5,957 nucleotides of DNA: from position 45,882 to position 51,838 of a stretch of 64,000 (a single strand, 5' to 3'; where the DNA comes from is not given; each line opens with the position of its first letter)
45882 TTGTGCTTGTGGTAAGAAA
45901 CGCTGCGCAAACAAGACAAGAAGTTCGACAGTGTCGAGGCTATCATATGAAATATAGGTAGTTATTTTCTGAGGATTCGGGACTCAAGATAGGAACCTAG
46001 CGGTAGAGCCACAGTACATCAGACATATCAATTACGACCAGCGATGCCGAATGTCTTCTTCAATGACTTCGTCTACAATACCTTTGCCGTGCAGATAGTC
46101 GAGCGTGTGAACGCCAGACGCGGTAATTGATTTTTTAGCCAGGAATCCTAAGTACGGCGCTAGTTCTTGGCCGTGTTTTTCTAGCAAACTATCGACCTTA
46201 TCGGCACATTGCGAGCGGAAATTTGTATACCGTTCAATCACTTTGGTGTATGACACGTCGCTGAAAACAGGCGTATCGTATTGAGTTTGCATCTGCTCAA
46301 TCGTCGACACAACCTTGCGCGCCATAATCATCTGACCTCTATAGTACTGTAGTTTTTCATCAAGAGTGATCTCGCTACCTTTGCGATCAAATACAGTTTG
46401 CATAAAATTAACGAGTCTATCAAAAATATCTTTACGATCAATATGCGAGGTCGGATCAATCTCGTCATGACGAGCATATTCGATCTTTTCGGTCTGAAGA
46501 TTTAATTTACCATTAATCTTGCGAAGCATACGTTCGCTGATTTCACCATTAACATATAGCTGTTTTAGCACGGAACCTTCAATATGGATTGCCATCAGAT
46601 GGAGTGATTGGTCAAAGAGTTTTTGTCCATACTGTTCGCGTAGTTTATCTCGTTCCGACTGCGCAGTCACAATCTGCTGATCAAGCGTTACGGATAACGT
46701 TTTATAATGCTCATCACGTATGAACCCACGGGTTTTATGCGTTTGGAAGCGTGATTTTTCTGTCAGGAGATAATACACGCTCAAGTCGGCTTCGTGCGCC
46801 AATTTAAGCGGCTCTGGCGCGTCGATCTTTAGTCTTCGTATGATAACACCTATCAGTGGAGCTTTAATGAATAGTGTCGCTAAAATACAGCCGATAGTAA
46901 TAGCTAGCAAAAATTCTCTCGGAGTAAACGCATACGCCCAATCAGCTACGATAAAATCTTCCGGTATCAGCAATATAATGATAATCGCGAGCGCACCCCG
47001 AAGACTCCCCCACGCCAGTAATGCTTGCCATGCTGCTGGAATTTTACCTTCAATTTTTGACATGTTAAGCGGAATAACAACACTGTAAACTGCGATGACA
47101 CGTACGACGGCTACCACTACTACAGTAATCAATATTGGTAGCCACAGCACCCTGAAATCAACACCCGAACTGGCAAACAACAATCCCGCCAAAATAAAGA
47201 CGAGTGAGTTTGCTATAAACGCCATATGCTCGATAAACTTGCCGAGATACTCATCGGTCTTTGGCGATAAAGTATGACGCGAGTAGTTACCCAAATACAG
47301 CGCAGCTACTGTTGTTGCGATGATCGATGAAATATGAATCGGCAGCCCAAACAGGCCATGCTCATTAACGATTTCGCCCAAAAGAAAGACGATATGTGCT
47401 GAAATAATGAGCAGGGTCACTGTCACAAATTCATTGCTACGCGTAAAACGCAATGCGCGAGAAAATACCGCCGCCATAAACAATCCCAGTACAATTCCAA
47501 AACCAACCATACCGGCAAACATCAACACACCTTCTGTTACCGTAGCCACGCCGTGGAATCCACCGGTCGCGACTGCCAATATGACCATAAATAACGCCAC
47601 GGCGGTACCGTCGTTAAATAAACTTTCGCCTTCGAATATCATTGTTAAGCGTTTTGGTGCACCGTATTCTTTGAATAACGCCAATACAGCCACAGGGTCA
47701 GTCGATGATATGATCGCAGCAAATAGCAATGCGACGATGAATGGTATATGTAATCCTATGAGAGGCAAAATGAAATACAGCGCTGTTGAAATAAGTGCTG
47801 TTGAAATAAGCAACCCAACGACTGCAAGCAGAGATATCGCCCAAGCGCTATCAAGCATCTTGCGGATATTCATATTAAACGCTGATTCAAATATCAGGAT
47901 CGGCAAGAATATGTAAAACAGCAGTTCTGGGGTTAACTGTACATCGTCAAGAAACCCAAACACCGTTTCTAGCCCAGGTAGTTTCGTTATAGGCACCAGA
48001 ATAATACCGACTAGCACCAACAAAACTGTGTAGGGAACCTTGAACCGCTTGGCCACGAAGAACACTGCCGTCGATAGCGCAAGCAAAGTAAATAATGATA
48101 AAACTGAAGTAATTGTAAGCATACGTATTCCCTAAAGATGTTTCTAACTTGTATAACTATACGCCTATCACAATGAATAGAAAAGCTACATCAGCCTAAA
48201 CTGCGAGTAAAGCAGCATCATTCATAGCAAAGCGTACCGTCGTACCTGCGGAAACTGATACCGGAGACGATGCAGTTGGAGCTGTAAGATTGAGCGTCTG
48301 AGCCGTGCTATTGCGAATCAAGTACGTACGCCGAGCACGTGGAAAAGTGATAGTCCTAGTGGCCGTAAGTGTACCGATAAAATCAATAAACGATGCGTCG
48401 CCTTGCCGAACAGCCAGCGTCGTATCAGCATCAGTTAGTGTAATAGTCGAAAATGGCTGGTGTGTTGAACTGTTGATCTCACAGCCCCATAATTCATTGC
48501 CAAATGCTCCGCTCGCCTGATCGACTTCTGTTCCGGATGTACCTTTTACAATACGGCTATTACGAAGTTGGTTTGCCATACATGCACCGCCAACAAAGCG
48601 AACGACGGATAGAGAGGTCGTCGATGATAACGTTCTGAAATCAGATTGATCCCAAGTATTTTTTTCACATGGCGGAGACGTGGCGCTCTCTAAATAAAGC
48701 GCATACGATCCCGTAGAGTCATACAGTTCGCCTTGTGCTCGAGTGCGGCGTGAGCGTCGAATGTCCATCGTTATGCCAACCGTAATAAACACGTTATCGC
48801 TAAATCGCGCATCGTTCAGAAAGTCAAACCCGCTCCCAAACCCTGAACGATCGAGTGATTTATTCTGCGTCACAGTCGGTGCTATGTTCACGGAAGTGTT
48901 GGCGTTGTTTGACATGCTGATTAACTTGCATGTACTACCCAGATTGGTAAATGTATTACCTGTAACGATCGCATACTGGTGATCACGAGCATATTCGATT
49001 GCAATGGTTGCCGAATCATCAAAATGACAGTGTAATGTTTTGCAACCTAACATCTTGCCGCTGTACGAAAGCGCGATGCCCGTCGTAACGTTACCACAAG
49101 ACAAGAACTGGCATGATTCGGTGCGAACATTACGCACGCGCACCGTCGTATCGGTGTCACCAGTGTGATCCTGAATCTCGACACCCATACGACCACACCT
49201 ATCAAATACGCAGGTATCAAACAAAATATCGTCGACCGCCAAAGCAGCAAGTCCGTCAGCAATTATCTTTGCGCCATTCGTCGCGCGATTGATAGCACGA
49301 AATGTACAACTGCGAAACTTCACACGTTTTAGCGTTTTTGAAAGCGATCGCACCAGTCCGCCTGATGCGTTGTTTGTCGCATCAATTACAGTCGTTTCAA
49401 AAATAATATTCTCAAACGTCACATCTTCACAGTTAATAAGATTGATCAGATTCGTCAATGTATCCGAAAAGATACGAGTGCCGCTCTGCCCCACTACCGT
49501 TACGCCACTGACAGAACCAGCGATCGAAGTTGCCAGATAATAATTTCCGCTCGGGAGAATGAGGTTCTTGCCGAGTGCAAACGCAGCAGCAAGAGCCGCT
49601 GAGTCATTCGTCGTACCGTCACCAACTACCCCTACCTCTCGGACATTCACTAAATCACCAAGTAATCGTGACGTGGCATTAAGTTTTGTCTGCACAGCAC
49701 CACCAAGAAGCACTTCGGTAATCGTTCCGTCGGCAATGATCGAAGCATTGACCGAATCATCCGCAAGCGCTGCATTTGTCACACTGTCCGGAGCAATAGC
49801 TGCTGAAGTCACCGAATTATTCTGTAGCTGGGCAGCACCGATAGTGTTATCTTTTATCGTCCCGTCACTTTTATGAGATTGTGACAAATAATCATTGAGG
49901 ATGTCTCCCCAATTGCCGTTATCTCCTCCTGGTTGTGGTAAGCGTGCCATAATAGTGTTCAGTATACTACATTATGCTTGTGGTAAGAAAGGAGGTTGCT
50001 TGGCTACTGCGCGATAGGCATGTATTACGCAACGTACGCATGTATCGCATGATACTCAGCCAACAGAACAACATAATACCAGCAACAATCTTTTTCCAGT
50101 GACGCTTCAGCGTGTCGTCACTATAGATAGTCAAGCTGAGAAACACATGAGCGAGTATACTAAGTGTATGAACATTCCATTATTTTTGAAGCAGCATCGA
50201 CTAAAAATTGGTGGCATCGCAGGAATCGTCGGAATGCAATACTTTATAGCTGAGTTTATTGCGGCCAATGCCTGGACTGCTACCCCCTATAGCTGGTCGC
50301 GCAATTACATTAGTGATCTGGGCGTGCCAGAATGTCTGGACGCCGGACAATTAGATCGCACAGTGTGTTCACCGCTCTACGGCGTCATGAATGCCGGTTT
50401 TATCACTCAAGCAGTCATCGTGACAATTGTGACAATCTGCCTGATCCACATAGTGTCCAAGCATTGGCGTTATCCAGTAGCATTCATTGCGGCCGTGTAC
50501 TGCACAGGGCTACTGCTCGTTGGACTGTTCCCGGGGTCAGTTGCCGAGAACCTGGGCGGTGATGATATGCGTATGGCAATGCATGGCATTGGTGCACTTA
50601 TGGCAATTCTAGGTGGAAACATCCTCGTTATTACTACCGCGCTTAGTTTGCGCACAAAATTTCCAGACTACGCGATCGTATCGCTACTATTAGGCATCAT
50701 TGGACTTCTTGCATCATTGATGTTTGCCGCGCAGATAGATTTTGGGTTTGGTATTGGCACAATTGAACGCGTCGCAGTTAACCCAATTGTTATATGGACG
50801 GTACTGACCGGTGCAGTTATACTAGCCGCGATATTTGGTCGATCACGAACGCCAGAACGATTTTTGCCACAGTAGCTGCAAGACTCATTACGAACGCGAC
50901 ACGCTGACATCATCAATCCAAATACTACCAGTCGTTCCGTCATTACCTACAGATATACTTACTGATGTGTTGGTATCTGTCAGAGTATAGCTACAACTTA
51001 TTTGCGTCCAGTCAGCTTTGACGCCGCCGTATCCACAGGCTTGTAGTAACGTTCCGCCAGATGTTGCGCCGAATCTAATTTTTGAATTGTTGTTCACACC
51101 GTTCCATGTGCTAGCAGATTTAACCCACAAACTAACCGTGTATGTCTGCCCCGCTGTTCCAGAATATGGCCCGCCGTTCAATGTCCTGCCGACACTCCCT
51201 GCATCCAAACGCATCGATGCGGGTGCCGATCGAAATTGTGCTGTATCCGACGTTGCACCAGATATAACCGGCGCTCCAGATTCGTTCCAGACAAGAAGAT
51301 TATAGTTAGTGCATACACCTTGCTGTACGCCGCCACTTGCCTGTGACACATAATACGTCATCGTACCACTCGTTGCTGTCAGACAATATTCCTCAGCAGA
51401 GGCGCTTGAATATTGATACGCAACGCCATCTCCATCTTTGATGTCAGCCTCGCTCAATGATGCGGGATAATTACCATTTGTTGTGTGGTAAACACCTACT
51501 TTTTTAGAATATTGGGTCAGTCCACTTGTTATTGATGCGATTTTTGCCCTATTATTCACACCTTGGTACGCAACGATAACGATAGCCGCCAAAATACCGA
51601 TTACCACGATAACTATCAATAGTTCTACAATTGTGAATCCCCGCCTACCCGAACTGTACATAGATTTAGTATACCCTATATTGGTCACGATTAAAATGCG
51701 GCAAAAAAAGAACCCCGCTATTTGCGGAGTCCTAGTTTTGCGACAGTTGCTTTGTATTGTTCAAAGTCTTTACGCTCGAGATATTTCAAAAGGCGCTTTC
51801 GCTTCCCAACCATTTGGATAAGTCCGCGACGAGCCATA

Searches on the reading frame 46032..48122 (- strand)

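Call 19: search_protein_families(library=pfam, proteins=[window:46032-48122:-], max_evalue=0.01)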
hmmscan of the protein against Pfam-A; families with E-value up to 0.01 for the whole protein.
window:46032-48122:- (696 aa): 1 family
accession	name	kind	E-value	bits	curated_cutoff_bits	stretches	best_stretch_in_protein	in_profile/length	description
PF00999.27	Na_H_Exchanger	-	5.2e-51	174.1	26.2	1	15-424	4-369/375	Sodium/hydrogen exchanger, transmembrane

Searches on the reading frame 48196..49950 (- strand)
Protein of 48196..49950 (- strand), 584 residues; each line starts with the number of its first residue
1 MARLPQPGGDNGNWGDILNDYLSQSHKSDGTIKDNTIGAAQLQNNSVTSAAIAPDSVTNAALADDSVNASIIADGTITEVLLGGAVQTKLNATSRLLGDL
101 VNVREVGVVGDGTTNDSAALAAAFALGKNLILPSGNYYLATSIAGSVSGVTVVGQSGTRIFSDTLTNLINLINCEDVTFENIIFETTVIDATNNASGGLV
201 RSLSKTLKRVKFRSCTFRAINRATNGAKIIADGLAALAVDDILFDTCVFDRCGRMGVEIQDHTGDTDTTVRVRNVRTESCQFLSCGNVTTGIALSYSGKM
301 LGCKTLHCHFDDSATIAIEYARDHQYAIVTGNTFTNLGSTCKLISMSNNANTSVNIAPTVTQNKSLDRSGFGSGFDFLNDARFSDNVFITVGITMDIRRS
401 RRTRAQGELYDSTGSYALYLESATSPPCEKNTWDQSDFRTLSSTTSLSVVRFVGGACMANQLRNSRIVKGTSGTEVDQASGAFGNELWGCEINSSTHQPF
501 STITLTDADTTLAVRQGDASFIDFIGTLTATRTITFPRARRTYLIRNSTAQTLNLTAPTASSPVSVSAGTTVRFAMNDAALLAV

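Call 19: search_protein_families(library=pfam, proteins=[window:48196-49950:-], max_evalue=0.01)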
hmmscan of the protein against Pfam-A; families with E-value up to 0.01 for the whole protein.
window:48196-49950:- (584 aa): 2 families
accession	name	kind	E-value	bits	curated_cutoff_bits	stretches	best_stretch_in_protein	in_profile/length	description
PF13229.12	Beta_helix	-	1.8e-06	28.1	25.9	1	161-334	18-158/158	Right handed beta helix region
PF12708.12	Pect-lyase_RHGA_epim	-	5.1e-05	23.6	27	1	101-180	2-88/213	Rhamnogalacturonase A/epimerase, pectate lyase-like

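Call 26: search_protein_families(library=phrogs, proteins=[window:48199-49950:-], max_evalue=0.001)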
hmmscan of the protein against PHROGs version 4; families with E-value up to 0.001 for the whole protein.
window:48199-49950:- (584 aa): 3 families
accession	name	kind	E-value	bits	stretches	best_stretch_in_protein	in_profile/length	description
phrog_892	-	tail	2.1e-06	27.6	1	32-242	355-518/782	tail fiber protein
phrog_7173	-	tail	1.6e-05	25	1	98-219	213-339/626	tail spike protein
phrog_28766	-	tail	0.00014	21.4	1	22-87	136-202/472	tail fiber protein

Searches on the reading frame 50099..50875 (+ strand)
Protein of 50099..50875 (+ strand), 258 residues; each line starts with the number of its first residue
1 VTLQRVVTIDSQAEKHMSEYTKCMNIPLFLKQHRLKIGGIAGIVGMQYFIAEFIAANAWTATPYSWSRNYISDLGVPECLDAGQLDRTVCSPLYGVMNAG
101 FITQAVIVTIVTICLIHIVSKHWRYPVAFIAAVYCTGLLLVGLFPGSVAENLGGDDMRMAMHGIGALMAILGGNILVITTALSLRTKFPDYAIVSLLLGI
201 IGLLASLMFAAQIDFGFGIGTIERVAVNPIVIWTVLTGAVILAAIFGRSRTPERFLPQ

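Call 77: search_protein_families(library=pfam, proteins=[window:50099-50875:+], max_evalue=0.001)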
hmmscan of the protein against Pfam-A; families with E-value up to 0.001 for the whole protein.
window:50099-50875:+ (258 aa): 1 family
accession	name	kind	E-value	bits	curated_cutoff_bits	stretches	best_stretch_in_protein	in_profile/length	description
PF06197.19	DUF998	-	1.2e-14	54.8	30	1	50-239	9-183/184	Protein of unknown function (DUF998)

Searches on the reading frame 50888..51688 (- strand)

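Call 19: search_protein_families(library=pfam, proteins=[window:50888-51688:-], max_evalue=0.01)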
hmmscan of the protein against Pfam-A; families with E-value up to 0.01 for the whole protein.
window:50888-51688:- (266 aa): 2 families
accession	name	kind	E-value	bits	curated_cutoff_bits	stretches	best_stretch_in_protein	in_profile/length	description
PF07963.17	N_methyl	-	7.7e-07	28.9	21.2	1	14-37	3-26/27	Prokaryotic N-terminal methylation motif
PF02018.23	CBM_4_9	-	0.0012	19.6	25.9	1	179-247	61-129/136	Carbohydrate binding domain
